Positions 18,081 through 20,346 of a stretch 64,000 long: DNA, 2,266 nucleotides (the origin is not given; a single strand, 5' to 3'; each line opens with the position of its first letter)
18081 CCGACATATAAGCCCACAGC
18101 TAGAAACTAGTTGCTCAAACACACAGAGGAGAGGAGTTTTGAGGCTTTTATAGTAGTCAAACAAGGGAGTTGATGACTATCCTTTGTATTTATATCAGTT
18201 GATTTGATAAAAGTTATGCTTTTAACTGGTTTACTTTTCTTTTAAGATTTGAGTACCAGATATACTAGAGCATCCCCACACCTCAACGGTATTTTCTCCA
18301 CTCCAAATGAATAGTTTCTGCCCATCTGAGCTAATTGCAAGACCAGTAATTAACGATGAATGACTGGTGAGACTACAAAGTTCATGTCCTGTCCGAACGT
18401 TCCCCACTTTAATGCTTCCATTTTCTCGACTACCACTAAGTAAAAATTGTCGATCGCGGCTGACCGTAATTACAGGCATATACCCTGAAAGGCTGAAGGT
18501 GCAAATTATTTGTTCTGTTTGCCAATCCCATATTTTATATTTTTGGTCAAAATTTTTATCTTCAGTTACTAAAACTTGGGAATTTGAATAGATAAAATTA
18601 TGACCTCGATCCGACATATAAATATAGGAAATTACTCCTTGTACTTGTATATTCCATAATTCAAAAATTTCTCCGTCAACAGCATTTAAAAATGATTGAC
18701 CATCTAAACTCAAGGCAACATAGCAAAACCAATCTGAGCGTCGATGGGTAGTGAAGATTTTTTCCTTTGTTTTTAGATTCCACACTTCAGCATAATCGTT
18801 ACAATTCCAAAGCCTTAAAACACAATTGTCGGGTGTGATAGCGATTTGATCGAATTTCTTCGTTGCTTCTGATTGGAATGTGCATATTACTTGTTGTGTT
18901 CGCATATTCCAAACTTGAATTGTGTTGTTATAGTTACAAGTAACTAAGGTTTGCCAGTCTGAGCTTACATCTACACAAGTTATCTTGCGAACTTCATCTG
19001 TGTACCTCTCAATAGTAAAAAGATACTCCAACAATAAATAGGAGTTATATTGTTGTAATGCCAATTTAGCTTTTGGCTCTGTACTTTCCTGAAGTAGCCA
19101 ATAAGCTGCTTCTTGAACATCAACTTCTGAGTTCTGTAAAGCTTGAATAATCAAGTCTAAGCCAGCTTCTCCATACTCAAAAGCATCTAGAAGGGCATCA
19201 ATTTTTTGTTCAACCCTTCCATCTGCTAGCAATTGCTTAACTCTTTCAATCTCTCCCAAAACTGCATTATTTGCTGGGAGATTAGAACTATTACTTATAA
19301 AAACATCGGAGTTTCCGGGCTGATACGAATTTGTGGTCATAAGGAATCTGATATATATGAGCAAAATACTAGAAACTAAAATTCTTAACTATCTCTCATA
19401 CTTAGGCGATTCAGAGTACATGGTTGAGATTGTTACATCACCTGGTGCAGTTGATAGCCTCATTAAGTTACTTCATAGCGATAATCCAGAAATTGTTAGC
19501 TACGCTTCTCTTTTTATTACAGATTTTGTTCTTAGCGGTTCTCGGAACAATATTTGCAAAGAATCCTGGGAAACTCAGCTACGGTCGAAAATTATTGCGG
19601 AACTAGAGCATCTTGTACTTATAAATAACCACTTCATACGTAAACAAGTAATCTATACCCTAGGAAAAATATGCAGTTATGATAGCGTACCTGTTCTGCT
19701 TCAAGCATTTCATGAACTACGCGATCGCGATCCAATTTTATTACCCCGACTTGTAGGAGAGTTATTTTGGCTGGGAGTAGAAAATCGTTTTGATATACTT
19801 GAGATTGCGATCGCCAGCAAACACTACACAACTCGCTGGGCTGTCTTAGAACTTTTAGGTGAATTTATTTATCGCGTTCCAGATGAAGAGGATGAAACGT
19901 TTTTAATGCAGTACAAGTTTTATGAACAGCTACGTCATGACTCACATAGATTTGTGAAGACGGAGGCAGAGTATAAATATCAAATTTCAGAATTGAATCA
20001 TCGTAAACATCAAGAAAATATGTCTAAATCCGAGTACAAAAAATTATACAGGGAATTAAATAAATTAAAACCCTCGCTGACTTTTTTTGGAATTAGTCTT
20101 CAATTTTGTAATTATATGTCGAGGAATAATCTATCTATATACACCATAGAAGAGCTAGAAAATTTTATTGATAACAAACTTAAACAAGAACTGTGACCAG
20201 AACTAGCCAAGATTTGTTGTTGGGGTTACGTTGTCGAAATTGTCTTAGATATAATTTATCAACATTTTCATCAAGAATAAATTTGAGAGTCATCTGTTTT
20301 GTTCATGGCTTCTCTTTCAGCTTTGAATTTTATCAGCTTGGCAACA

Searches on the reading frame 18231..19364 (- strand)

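Call 50: search_protein_families(library=pfam, proteins=[window:18231-19364:-], max_evalue=0.0001)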
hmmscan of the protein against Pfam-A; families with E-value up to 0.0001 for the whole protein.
window:18231-19364:- (377 aa): 18 families
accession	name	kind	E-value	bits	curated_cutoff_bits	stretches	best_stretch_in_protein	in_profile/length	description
PF25174.1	Beta-prop_THOC3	-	5.8e-17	62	305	2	260-372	57-165/272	THOC3 beta-propeller domain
PF25173.1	Beta-prop_WDR3_1st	-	9.3e-16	58.5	154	1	189-363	8-182/184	WDR3 first beta-propeller domain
PF24817.1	WD40_WDHD1_1st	-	1.3e-15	57.8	109.9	1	243-369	38-161/291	WDHD1 first WD40 domain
PF24807.1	WD40_CDC20-Fz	-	1.8e-14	54.2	200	1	273-372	72-171/292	CDC20/Fizzy WD40 domain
PF25172.1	Beta-prop_WDR3_2nd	-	4.2e-13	49.6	140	1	260-368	9-112/293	WDR3 second beta-propeller domain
PF23414.1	Beta-prop_EML_2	-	1.4e-12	48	90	2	273-367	19-112/266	Echinoderm microtubule-associated protein second beta-propeller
PF24814.1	WD40_Prp19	-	6.3e-12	45.6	320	0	273-363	112-204/281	Prp19 WD40 domain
PF23393.2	Beta-prop_WDR90_POC16_2nd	-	1.6e-10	41.1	60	1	273-366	15-108/291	WDR90/POC16, second beta-propeller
PF24796.1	WDR55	-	4.5e-10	39.5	200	1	273-364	74-165/296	WDR55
PF25171.1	Beta-prop_WDR36-Utp21_1st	-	9.2e-10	38.8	80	0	142-248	125-231/266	WDR36/Utp21 first beta-propeller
PF25175.1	Beta-prop_WDR5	-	9.1e-08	32.1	250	0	260-367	62-167/296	WDR5 beta-propeller domain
PF25168.1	Beta-prop_WDR36-Utp21_2nd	-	3.4e-07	30.3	84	0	262-367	169-271/335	WDR36/Utp21 second beta-propeller domain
PF00400.38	WD40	-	3.8e-07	30.8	27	0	127-153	13-39/39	WD domain, G-beta repeat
PF20426.4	NBCH_WD40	-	7.9e-07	28.7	50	0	254-366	45-154/350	Neurobeachin beta propeller domain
PF24805.1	EIF3I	-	9.8e-06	25.3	200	0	122-170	49-97/324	EIF3I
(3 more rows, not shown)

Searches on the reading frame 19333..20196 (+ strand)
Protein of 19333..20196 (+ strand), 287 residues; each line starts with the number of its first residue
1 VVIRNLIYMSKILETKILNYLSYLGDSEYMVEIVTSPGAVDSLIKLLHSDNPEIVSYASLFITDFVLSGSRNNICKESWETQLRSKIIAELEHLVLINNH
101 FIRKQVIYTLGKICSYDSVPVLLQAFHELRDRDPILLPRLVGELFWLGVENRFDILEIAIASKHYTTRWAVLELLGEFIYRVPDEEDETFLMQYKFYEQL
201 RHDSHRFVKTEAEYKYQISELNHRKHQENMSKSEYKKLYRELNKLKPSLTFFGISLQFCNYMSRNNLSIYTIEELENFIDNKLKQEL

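Call 50: search_protein_families(library=pfam, proteins=[window:19333-20196:+], max_evalue=0.0001)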
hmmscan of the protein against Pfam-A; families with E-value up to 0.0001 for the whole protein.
window:19333-20196:+ (287 aa): 1 family
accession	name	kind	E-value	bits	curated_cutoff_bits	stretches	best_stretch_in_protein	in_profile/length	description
PF13646.12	HEAT_2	-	9.2e-07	29.5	27.7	0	86-128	31-73/88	HEAT repeats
